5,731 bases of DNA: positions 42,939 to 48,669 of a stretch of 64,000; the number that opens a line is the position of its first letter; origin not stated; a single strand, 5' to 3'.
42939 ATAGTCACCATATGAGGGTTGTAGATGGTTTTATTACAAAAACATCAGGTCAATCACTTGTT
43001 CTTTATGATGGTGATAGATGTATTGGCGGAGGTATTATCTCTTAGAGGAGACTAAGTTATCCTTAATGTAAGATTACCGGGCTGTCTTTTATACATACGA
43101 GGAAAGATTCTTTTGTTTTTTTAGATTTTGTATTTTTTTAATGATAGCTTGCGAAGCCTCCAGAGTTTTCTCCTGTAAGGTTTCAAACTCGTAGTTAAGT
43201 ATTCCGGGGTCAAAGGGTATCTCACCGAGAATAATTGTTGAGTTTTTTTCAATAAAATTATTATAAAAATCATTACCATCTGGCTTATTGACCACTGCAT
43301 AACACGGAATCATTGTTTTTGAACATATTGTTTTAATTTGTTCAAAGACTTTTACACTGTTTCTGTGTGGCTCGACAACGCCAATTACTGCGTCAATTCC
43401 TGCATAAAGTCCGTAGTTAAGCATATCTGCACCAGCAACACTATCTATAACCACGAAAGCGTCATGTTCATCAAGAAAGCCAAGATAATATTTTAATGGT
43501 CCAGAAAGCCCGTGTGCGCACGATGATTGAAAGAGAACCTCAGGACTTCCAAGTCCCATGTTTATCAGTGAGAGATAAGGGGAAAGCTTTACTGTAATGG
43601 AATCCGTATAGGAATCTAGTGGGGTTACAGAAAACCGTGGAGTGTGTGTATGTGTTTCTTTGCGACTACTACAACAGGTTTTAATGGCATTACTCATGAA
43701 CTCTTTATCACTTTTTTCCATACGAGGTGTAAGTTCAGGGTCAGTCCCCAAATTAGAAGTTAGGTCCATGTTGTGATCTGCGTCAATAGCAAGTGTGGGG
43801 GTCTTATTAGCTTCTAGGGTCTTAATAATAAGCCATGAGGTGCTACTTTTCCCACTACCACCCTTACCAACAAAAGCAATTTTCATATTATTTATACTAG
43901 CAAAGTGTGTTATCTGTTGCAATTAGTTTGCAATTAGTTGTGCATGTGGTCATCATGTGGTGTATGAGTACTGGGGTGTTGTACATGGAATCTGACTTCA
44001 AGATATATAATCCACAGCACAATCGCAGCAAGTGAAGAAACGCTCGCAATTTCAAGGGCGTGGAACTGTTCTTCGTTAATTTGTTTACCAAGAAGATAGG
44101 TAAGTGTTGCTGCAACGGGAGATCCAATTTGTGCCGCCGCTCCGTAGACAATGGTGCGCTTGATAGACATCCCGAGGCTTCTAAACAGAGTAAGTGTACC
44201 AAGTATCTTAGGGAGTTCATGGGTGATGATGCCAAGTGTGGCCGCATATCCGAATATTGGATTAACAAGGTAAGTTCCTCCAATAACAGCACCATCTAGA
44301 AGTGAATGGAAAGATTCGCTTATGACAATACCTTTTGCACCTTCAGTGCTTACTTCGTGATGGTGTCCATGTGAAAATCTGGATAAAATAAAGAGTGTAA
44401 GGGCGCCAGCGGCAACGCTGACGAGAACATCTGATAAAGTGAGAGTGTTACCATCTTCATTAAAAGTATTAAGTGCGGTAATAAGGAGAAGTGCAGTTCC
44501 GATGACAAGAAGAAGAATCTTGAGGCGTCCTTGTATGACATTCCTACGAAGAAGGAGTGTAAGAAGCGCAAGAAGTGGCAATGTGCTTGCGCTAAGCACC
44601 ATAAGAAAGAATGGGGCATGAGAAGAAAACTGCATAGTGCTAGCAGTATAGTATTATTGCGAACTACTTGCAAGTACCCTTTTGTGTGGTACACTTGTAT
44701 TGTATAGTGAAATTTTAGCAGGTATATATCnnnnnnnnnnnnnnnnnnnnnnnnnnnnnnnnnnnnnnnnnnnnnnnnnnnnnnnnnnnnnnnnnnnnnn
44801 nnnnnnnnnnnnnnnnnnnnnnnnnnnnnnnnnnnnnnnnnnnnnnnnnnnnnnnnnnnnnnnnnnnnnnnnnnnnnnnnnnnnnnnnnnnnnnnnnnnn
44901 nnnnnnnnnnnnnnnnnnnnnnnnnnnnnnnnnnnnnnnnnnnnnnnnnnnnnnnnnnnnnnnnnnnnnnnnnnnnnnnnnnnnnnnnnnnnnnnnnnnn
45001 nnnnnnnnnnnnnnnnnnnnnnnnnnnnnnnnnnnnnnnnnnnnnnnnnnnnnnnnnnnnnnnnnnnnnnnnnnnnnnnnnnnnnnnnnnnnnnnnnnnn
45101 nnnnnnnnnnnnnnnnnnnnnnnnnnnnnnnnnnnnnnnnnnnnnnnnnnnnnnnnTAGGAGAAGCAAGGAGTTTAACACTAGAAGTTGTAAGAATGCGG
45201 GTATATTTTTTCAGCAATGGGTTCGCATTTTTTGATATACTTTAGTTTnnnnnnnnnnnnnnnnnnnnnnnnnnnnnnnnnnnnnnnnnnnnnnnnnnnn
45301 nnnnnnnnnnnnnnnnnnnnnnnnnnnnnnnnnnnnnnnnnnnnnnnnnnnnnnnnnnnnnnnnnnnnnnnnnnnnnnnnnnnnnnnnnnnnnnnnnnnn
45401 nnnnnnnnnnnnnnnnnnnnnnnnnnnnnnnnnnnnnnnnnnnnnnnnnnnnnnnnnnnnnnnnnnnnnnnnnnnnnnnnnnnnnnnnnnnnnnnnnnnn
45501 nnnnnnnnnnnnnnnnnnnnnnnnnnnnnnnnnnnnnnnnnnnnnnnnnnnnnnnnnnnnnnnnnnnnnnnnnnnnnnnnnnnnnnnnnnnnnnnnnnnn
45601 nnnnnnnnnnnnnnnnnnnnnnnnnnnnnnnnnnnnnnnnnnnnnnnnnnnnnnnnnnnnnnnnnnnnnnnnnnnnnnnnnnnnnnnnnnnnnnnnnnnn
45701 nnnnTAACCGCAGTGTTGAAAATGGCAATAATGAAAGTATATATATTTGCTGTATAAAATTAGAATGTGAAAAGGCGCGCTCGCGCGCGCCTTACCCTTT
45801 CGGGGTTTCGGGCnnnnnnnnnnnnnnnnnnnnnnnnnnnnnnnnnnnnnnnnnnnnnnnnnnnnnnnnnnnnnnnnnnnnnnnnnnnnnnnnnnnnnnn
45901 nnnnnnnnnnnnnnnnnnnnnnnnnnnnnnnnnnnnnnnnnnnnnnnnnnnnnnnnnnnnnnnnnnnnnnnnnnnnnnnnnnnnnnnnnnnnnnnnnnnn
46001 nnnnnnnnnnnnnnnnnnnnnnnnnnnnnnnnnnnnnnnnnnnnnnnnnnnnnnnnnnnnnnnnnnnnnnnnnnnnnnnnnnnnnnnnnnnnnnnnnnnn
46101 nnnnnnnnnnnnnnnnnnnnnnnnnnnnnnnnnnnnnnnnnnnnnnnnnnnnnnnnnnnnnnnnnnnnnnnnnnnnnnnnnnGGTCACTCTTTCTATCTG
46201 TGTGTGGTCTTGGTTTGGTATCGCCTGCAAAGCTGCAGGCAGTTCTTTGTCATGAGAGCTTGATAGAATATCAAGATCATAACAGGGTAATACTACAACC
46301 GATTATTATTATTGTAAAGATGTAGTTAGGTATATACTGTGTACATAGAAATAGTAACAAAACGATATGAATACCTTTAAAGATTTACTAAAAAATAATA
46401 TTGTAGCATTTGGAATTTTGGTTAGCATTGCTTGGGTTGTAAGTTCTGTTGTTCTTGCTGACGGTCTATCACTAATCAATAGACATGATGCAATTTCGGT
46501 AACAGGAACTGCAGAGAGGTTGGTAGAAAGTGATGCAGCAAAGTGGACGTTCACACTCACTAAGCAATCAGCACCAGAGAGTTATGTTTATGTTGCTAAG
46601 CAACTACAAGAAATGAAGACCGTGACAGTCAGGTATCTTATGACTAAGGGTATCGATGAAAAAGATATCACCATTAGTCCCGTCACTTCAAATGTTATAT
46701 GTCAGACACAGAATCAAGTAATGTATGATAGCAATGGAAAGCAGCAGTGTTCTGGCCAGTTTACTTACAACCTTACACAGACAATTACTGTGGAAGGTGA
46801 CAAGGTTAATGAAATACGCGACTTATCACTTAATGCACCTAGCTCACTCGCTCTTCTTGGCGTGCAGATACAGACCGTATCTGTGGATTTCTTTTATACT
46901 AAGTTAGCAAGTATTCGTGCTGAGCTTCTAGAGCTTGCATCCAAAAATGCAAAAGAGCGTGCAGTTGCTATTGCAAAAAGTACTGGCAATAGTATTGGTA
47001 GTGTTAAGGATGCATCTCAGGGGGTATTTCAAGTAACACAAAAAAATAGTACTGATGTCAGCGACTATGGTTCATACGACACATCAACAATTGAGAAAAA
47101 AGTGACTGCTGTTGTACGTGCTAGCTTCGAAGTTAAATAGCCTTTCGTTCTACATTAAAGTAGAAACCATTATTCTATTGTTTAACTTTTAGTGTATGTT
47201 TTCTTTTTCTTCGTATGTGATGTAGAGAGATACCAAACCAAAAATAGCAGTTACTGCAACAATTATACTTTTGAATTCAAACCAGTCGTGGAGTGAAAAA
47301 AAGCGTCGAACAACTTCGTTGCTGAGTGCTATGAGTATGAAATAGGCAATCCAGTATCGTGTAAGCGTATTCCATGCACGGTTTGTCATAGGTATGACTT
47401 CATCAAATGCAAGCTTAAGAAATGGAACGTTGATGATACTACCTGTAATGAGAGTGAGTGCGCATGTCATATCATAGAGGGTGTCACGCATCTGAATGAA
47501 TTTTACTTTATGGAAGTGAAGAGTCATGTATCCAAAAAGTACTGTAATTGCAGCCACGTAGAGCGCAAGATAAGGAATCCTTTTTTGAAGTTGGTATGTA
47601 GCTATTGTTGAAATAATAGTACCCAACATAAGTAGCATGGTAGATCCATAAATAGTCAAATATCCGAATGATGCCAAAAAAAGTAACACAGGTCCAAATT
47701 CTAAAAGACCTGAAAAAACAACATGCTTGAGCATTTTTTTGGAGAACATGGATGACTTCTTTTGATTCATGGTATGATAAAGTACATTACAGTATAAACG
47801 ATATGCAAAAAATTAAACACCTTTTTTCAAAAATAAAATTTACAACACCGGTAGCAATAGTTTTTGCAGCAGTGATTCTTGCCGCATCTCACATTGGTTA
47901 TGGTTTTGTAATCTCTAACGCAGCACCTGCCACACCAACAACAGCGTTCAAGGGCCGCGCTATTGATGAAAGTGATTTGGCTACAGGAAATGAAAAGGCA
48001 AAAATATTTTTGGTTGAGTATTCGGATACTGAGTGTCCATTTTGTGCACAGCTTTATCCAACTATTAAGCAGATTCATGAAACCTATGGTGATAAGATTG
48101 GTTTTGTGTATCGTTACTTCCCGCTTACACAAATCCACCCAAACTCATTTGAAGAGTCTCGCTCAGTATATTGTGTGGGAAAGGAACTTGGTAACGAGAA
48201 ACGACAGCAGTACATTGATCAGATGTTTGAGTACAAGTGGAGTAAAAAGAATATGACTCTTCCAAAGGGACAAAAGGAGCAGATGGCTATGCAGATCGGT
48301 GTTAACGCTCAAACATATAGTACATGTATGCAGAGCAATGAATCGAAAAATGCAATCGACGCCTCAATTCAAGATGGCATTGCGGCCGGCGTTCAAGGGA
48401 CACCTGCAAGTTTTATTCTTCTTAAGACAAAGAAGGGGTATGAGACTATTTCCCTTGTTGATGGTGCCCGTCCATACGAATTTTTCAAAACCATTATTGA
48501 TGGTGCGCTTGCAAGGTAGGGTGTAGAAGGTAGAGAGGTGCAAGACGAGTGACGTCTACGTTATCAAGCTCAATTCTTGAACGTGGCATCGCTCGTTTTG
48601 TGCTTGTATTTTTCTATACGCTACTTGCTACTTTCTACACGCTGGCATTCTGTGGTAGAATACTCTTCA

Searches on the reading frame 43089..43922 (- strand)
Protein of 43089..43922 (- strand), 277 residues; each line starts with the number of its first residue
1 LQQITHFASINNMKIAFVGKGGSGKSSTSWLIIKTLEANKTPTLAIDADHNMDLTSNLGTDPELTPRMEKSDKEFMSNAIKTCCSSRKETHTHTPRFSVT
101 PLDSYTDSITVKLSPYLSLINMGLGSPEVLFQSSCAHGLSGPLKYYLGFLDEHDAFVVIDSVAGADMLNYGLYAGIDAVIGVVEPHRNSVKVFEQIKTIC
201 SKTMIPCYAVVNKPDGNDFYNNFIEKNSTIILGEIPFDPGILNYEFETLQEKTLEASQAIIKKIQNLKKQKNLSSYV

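Call 59: search_protein_families(library=pfam, proteins=[window:43089-43922:-], max_evalue=0.00001)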
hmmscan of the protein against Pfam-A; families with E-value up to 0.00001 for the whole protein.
window:43089-43922:- (277 aa): 1 family
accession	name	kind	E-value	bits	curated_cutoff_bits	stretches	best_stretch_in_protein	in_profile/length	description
PF01656.29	CbiA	-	8.9e-09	35.8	25.4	1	19-241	6-115/125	CobQ/CobB/MinD/ParA nucleotide binding domain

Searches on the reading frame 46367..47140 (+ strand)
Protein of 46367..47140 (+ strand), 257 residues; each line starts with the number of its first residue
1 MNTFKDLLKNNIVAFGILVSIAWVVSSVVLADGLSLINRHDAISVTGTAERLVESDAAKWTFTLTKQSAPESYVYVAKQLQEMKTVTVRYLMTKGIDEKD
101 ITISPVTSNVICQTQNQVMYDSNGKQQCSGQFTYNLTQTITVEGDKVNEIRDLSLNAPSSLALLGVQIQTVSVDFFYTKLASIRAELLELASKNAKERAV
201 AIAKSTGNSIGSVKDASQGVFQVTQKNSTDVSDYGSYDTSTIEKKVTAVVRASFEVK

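Call 35: search_protein_families(library=pfam, proteins=[window:46367-47140:+], max_evalue=0.1)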
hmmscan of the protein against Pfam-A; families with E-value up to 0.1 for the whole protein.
window:46367-47140:+ (257 aa): 1 family
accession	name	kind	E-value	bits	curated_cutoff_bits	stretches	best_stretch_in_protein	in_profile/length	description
PF04402.19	SIMPL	-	3.3e-19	70.4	25.2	1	43-254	1-205/205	Protein of unknown function (DUF541)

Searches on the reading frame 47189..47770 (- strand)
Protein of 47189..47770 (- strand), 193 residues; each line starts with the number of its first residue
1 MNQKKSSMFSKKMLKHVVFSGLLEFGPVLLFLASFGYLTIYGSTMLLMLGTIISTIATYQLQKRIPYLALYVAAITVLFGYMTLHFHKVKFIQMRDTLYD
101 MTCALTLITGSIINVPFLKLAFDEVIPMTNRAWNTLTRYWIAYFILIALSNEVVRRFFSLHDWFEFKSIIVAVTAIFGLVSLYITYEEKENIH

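Call 35: search_protein_families(library=pfam, proteins=[window:47189-47770:-], max_evalue=0.1)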
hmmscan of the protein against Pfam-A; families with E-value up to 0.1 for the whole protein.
window:47189-47770:- (193 aa): 1 family
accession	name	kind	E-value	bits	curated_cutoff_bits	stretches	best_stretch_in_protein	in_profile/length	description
PF04279.20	IspA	-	3.2e-30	106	28.7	1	22-183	4-167/176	Intracellular septation protein A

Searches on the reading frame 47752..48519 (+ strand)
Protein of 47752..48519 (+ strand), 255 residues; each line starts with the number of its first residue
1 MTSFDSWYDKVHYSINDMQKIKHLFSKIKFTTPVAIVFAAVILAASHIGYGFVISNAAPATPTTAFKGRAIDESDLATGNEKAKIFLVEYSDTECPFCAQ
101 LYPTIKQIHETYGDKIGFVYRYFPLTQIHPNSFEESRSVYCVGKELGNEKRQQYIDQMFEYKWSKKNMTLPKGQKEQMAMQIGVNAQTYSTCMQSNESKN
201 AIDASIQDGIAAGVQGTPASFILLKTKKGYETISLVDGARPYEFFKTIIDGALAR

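Call 14: search_protein_families(library=pfam, proteins=[window:47752-48519:+], max_evalue=0.1)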
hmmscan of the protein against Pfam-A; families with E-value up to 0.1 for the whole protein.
window:47752-48519:+ (255 aa): 5 families
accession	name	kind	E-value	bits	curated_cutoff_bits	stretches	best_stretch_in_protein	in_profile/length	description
PF13462.12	Thioredoxin_4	-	4.1e-17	63.3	23.2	1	74-222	4-145/165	Thioredoxin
PF01323.26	DSBA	-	3.9e-14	53.3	25.6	1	87-249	2-190/191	DSBA-like thioredoxin domain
PF13098.12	Thioredoxin_2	-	1.1e-05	26.1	27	1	81-245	3-100/104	Thioredoxin-like domain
PF00085.26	Thioredoxin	-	0.0029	18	23.5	1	82-119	17-54/103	Thioredoxin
PF03723.20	Hemocyanin_C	-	0.037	13.8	26.4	1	144-198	146-201/249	Hemocyanin, ig-like domain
